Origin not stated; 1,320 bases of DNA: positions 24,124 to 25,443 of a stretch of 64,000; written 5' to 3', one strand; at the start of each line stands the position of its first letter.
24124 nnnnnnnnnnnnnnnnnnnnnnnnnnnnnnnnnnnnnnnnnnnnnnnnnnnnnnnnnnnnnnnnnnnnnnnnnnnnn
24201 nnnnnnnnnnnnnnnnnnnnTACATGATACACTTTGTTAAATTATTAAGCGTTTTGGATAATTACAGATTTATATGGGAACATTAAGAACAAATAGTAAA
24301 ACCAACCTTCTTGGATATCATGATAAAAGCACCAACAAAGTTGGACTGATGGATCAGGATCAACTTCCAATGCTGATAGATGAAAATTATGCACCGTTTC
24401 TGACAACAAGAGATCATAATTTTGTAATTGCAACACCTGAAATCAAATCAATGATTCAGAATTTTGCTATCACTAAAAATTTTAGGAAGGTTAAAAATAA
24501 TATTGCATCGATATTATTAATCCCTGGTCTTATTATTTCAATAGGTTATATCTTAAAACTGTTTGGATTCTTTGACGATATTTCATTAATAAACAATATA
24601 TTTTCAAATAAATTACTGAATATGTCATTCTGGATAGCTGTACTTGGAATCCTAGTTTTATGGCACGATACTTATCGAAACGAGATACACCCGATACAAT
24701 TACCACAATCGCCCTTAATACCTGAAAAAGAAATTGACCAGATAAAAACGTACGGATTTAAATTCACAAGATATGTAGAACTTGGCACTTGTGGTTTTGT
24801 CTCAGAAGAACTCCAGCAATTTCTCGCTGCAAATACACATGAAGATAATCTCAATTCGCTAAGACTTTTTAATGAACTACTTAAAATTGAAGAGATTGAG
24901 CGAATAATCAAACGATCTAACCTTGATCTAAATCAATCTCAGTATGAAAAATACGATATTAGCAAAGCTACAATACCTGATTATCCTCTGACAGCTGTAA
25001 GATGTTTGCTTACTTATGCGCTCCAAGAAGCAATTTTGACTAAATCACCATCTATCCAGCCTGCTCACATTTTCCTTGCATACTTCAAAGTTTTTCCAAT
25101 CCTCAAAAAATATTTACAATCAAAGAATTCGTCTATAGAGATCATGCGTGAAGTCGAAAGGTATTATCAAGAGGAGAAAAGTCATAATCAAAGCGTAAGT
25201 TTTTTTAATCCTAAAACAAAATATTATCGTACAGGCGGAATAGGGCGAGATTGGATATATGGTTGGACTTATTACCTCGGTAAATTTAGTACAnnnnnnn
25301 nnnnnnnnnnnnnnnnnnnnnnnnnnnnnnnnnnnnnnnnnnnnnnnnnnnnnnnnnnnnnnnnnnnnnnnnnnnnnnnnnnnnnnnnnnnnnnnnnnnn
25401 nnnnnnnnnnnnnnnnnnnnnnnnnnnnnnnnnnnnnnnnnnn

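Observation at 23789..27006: Membrane-anchored double-ring Clp/Hsp100 ATPase paired with a small membrane protein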

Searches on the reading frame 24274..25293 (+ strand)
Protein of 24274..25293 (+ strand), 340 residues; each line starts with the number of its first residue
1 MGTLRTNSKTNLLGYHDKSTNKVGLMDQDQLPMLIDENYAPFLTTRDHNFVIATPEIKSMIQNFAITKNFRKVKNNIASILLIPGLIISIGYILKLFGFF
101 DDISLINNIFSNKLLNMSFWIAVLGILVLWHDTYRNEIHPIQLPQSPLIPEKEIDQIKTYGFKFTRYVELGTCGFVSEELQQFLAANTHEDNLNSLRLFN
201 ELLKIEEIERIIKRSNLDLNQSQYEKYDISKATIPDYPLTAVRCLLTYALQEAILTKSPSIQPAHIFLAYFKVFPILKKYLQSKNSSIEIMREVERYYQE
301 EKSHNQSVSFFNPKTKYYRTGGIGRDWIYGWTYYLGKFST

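Call 16: find_related_loci(query=A3, collection=genome_contigs, flank=4000)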
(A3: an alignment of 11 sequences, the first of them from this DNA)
Query A3 (340 aa) in genome_contigs; peptide patterns used: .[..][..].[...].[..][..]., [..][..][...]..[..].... (x = any residue, [..] = any of these).
96 stretches matched a pattern; 78 encode a relative of the query (tblastn E <= 1e-3); 77 distinct loci.
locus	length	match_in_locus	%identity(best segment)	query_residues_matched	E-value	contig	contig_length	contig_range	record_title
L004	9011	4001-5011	46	3-339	1e-111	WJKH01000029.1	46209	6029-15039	MAG: Candidatus Dojkabacteria bacterium isolate Bin_334 k141_1342303, whole genome shotgun sequence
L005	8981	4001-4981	42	12-339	4e-89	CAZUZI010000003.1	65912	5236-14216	MAG TPA_asm: uncultured Candidatus Saccharibacteria bacterium isolate binchicken_co117_311 genome assembly, contig: NODE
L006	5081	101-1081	41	12-339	9e-89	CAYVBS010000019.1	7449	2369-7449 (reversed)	MAG TPA_asm: uncultured Candidatus Saccharibacteria bacterium isolate SRP144015_co1_116 genome assembly, contig: NODE_42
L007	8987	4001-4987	43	12-339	4e-88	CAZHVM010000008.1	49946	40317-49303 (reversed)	MAG TPA_asm: uncultured Candidatus Saccharibacteria bacterium isolate SRP192927_co3_113 genome assembly, contig: NODE_11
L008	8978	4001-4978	42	9-340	5e-88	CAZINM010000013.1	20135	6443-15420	MAG TPA_asm: uncultured Candidatus Saccharibacteria bacterium isolate SRP239243_co2_309 genome assembly, contig: NODE_42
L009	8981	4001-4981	40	12-339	1e-87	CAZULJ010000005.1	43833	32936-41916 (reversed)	MAG TPA_asm: uncultured Candidatus Saccharibacteria bacterium isolate binchicken_co27_145 genome assembly, contig: NODE_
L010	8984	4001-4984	39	12-340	8e-88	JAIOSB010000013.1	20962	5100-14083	MAG: bacterium isolate SMBSF33 bin_103_k127_639843, whole genome shotgun sequence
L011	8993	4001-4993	42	9-339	6e-88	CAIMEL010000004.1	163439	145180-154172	uncultured bacterium isolate LaPlata_bin-3090 genome assembly, contig: bin-3090:04/25, whole genome shotgun sequence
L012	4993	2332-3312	40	12-339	1e-87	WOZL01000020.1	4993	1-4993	MAG: Candidatus Dojkabacteria bacterium isolate WOFB23 NODE_7484_length_4993_cov_6.442082, whole genome shotgun sequence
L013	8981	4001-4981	39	12-339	5e-87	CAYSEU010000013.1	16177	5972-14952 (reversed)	MAG TPA_asm: uncultured Candidatus Saccharibacteria bacterium isolate binchicken_co220_104 genome assembly, contig: NODE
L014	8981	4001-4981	38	12-339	5e-87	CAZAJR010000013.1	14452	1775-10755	MAG TPA_asm: uncultured Candidatus Saccharibacteria bacterium isolate SRP067234_co1_14 genome assembly, contig: k99_3078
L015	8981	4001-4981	38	12-339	1e-86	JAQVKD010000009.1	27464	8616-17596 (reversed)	MAG: Candidatus Dojkabacteria bacterium isolate STE_79 NODE_3599_length_27464_cov_6.569046_Sandtown_E, whole genome shot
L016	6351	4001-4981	40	12-339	9e-87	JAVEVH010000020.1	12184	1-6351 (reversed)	MAG: Candidatus Dojkabacteria bacterium isolate BF4_117 NODE_16711_length_12184_cov_7.102015_Biofilm4, whole genome shot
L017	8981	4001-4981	41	12-339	2e-86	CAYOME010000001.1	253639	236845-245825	MAG TPA_asm: uncultured Candidatus Saccharibacteria bacterium isolate SRP294416_co1_589 genome assembly, contig: NODE_10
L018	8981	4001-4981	39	12-339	6e-86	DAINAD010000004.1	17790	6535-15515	MAG TPA_asm: Patescibacteria group bacterium isolate CTOTU11731 NODE_1735_length_17790_cov_6.254807, whole genome shotgu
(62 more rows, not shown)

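Call 26: predict_structure(alignment_id=A3)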
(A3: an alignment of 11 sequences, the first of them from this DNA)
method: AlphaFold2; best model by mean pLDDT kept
length: 340 residues; sequences in the alignment: 11
mean_pLDDT: 78.6   pTM: 0.76
mean pLDDT of the five models: 78.6, 76.5, 65.6, 65.2, 64.0
residues with pLDDT >= 90: 66; 70-90: 206; 50-70: 32; < 50: 36
segments of 3 or more residues with pLDDT < 50: 1-6, 309-315, 319-340
pLDDT, mean of each block of 10 residues (from residue 1): 51 85 72 72 88 86 81 81 80 75 69 78 79 66 82 86 84 86 89 91 93 89 85 89 91 90 94 89 88 90 66 47 40 39
secondary structure, 60 per line:
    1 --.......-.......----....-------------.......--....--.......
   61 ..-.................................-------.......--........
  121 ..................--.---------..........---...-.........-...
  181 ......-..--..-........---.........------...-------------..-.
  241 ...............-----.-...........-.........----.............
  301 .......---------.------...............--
elements in order: H3-9 E11-17 E22-25 E39-45 E48-51 H54-62 H64-96 H104-110 H113-138 H151-160 E168-171 H172-175 H178-186 H195-202 H206-214 H240-255 H263-273 H275-283 H288-307 H324-338

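Call 29: fold_search(model_id=the predicted structure, library=pdb)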
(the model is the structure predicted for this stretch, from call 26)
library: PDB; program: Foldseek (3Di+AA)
matches with E <= 10: 89; with E <= 0.001: 0
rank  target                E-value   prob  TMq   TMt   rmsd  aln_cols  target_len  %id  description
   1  4iod_C                6.7e-02  1.00  0.28  0.57   4.6       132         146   17  Preliminary structural investigations of a malarial protein secretion system. (released 2014-04-23)
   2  4irf_B                9.2e-02  0.99  0.27  0.56   5.2       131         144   18  Preliminary structural investigations of a malarial protein secretion system (released 2014-04-16)
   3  4irf_A                1.1e-01  0.99  0.27  0.56   5.2       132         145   17  Preliminary structural investigations of a malarial protein secretion system (released 2014-04-16)
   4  3j3r_A                6.3e-01  0.80  0.27  0.13   5.1       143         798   14  Structural dynamics of the MecA-ClpC complex revealed by cryo-EM (released 2013-05-15)
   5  3j3s_A                7.8e-01  0.66  0.25  0.12   5.2       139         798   14  Structural dynamics of the MecA-ClpC complex revealed by cryo-EM (released 2013-05-15)
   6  1khy_A                1.0e+00  0.72  0.23  0.51   3.9       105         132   19  The Crystal Structure of ClpB N Terminal Domain, Implication to the Peptide Binding Function of ClpB (released 2002-12-04)
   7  6azy                  1.1e+00  0.69  0.25  0.11   4.3       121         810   16  Crystal structure of Hsp104 R328M/R757M mutant from Calcarisporiella thermophila (released 2018-10-03)
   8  2k77_MODEL_1_A        1.2e+00  0.54  0.24  0.50   6.3       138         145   13  NMR solution structure of the Bacillus subtilis ClpC N-domain (released 2009-04-28)
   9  9a66_A                1.2e+00  0.66  0.31  0.14   5.3       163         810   15  Integrative model of CLPC-CLPP by crosslinking MS and deep learning (released 2024-09-18)
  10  5gkm_B                1.3e+00  0.20  0.13  0.27   9.4        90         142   14  Crystal structure of the N-terminal Domain of Caseinolytic protease associated chaperone ClpD from Arabidopsis thalian (released 2017-03-22)
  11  6og3_A                1.5e+00  0.60  0.23  0.51   3.9       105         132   18  Focus classification structure of the hyperactive ClpB mutant K476C, bound to casein, NTD-trimer (released 2019-06-12)
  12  1khy_C                1.5e+00  0.63  0.23  0.51   4.1       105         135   16  The Crystal Structure of ClpB N Terminal Domain, Implication to the Peptide Binding Function of ClpB (released 2002-12-04)
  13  3q84_A                1.5e+00  0.06  0.16  0.19  33.9       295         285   11  Crystal structure of human PACSIN 1 F-BAR domain (released 2012-02-22)
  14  6pbs_B                2.1e+00  0.54  0.22  0.48   5.2       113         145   15  Structure of ClpC1-NTD in complex with Ecumicin (released 2020-05-13)
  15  1khy_B                2.1e+00  0.47  0.22  0.50   4.0       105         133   19  The Crystal Structure of ClpB N Terminal Domain, Implication to the Peptide Binding Function of ClpB (released 2002-12-04)
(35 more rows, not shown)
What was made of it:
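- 24721..25194 (+): aa 150-307: helical Clp_N-like domain. Call 29: the best Foldseek matches are Hsp100 N-domains (4iod, probability 1.0, TM-score 0.57), but E >= 0.067.
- On Clp/Hsp100 class I (superfamily level): The AlphaFold model's best matches are Hsp100 N-domains, but with E >= 0.067 (call 29).
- Closest known: Plasmodium HSP101 in the PTEX translocon. Same: Its N-domain is the best structural match (4iod/4irf, call 29).
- A Clp_N-like substrate or adaptor domain is present (call 29). The best structural match of the N-domain is the PTEX HSP101 N-domain (call 29).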

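Call 44: search_protein_representatives(alignment_id=A3)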
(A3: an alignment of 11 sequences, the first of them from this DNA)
Query: 11 sequences, 339 profile positions. Proteins with E-value up to 0.001 (for the whole library): 51; up to 1e-10: 30; up to 1e-30: 20. The best 51 are listed.
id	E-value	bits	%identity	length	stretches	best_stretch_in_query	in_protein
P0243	2.4e-142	490.8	-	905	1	1-339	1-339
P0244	7.2e-122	423.5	-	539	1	1-339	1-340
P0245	4.4e-111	388.0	-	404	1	5-338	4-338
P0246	3.0e-102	359.0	-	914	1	5-329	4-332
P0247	1.9e-97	343.2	-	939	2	5-330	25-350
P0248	9.9e-96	337.6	-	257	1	1-255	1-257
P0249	2.2e-94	333.1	-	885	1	5-338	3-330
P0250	1.2e-82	294.6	-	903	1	10-338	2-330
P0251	5.2e-79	282.6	-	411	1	10-339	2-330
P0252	1.2e-78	281.4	-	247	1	139-339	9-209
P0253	6.0e-68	246.2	-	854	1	8-328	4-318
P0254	1.8e-65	238.1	-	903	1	5-338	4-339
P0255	1.2e-53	199.2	-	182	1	159-332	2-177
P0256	4.3e-49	184.2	-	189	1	1-152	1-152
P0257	1.8e-47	178.9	-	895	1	5-339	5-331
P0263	2.9e-30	122.3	-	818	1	7-305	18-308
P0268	1.3e-17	80.7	-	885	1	29-318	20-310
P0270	4.8e-17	78.9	-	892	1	39-338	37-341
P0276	4.3e-07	46.1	-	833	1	28-338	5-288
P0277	4.8e-07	46.0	-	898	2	230-338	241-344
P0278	1.1e-06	44.8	-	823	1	117-338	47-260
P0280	3.2e-06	43.3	-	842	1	147-335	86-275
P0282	2.3e-05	40.4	-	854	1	74-337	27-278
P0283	4.0e-05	39.7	-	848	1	191-338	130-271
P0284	4.2e-05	39.6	-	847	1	244-339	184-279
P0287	1.1e-04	38.2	-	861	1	189-339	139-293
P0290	1.6e-04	37.7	-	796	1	252-339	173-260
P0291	3.7e-04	36.5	-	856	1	258-338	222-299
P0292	3.9e-04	36.4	-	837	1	244-339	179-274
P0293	7.7e-04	35.4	-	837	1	244-338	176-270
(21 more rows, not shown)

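Call 46: list_cluster_members(proteins=[P0290, P0282, P0278, P0276, P0277, P0268, P0263, P0292, P0284, P0287])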
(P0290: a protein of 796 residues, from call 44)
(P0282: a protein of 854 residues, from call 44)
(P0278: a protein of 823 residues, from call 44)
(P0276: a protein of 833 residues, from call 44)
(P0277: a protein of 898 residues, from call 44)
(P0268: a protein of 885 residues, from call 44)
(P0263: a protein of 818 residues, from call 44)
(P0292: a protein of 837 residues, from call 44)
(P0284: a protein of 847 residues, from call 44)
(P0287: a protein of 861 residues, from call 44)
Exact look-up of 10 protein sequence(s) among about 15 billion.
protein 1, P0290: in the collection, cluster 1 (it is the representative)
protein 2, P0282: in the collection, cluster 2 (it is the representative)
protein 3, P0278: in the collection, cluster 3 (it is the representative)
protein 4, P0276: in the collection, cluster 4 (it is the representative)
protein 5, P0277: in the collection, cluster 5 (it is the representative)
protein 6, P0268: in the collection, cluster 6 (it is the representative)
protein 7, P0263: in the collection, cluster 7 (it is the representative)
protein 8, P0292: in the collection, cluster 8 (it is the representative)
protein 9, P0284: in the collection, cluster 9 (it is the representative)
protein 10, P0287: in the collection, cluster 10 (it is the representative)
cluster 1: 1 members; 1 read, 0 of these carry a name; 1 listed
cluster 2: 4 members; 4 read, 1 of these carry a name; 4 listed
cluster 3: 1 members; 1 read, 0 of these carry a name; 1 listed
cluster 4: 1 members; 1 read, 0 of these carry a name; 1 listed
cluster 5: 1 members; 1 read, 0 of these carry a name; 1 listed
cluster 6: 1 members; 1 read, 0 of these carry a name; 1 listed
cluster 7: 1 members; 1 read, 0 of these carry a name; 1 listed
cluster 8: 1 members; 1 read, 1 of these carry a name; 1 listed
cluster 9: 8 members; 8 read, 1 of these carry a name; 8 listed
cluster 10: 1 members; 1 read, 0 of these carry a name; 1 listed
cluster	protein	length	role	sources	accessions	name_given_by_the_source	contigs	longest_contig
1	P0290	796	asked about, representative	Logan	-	-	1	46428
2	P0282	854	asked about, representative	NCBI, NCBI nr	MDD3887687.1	MAG: ATP-dependent Clp protease ATP-binding subunit [Patescibacteria group bacterium] | ATP-dependent Clp protease ATP-binding subunit [Patescibacteria group bacterium]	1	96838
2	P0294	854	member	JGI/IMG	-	-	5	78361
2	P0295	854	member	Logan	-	-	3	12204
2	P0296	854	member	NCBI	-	-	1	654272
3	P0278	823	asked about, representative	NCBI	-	-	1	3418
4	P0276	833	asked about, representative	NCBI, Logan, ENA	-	-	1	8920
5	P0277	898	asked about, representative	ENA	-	-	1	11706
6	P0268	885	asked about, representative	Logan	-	-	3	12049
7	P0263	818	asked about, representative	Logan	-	-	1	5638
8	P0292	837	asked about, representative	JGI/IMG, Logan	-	ATP-dependent Clp protease ATP-binding subunit ClpC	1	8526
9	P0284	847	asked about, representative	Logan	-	-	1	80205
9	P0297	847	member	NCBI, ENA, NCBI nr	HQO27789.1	MAG TPA: ATP-dependent Clp protease ATP-binding subunit [Candidatus Pacearchaeota ... | ATP-dependent Clp protease ATP-binding subunit [Candidatus Pacearchaeota archaeon]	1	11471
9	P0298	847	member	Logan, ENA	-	-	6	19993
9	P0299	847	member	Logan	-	-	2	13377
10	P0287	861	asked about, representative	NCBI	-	-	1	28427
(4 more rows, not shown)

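Call 47: find_encoding_contigs(protein=P0290, flank=5000, max_places=1)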
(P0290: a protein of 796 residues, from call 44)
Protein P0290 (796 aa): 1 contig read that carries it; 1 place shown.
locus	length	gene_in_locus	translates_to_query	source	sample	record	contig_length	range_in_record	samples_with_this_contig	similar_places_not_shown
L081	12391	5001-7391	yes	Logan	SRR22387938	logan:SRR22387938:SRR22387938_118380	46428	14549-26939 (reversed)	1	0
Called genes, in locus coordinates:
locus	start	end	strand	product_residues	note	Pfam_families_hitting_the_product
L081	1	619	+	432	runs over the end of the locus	PF00391:PEP-utilizers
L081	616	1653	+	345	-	PF00391:PEP-utilizers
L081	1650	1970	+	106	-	-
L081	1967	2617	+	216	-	PF00300:His_Phos_1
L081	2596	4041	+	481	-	PF00391:PEP-utilizers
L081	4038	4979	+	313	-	PF01326:PPDK_N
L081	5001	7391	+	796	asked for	PF13401:AAA_22 (faint), PF13191:AAA_16 (weak), PF00004:AAA, PF17871:AAA_lid_9, PF00004:AAA, PF07724:AAA_2, PF07728:AAA_5, PF10431:ClpB_D2-small, +10 more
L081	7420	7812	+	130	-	PF12666:PrgI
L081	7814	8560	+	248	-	PF26593:TraC-like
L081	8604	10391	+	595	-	PF01935:DUF87 (weak), PF12846:AAA_10 (faint), PF19044:P-loop_TraG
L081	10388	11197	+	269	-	-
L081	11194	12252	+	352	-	-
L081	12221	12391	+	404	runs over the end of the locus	-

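Call 48: find_encoding_contigs(protein=P0282, flank=5000, max_places=1)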
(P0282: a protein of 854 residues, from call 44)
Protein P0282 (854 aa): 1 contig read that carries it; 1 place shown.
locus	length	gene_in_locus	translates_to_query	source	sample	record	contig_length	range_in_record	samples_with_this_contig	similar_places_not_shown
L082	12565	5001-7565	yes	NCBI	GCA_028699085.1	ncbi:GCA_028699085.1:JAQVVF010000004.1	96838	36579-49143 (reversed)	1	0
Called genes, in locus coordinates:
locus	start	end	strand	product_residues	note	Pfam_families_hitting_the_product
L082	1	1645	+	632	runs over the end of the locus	PF13597:NRDD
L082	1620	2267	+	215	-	PF04055:Radical_SAM, PF13353:Fer4_12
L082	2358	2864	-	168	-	-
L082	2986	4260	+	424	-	PF00768:Peptidase_S11, PF13354:Beta-lactamase2 (weak)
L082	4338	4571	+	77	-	PF04972:BON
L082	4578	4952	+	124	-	-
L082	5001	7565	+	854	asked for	PF05673:DUF815 (faint), PF13191:AAA_16 (faint), PF00004:AAA (weak), PF17871:AAA_lid_9 (weak), PF00004:AAA (weak), PF07724:AAA_2, PF07728:AAA_5, PF10431:ClpB_D2-small, +4 more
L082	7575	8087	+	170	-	PF07998:Peptidase_M54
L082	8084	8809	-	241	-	PF00535:Glycos_transf_2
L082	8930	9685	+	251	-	-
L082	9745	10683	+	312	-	PF00294:PfkB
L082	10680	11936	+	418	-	PF05221:AdoHcyase, PF02826:2-Hacid_dh_C, PF00670:AdoHcyase_NAD, PF07991:KARI_N (weak)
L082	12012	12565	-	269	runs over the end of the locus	PF00581:Rhodanese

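Call 70: list_cluster_members(proteins=[P0280, P0283, P0291, P0293, P0270, P0246, P0247, P0253, P0243, P0249])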
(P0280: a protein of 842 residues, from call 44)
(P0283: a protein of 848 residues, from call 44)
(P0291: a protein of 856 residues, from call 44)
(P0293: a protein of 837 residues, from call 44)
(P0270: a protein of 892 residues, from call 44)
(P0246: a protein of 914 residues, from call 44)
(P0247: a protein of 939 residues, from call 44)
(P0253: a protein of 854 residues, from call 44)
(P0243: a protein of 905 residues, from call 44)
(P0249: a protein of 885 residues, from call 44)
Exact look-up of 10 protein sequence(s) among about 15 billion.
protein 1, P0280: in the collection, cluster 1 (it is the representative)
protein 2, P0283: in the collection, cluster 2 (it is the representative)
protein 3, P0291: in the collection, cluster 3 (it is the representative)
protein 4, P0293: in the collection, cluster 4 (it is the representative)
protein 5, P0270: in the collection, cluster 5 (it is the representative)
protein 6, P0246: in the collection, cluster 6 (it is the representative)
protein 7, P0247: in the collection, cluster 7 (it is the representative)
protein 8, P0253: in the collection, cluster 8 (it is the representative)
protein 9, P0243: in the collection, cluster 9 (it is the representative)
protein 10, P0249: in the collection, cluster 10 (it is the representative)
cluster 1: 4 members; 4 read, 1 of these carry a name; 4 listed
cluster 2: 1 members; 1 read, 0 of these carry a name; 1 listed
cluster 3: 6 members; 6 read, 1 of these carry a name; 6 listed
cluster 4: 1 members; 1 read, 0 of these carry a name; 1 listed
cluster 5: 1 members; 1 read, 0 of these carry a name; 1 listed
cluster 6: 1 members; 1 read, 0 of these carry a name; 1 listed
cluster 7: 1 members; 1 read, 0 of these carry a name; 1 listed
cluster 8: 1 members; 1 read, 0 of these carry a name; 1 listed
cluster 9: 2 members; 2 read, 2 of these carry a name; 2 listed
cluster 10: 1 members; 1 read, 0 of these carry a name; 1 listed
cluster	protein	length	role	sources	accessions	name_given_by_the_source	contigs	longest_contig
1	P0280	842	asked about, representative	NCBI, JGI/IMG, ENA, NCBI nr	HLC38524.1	MAG TPA: ATP-dependent Clp protease ATP-binding subunit [Patescibacteria group bacterium] | ATP-dependent Clp protease ATP-binding subunit [Patescibacteria group bacterium]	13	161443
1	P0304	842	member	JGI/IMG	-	-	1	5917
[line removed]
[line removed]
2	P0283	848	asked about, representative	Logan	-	-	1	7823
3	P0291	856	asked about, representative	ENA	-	-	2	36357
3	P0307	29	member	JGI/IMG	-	hypothetical protein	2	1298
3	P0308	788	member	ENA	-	-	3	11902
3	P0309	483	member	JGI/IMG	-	-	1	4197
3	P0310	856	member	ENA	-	-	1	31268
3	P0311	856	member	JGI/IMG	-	-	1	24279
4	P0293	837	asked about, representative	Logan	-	-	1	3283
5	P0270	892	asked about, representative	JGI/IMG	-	-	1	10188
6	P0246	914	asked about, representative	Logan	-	-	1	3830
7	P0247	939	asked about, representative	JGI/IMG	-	-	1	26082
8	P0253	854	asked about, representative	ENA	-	-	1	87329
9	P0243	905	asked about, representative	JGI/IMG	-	ATP-dependent Clp protease ATP-binding subunit ClpC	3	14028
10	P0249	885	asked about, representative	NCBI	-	-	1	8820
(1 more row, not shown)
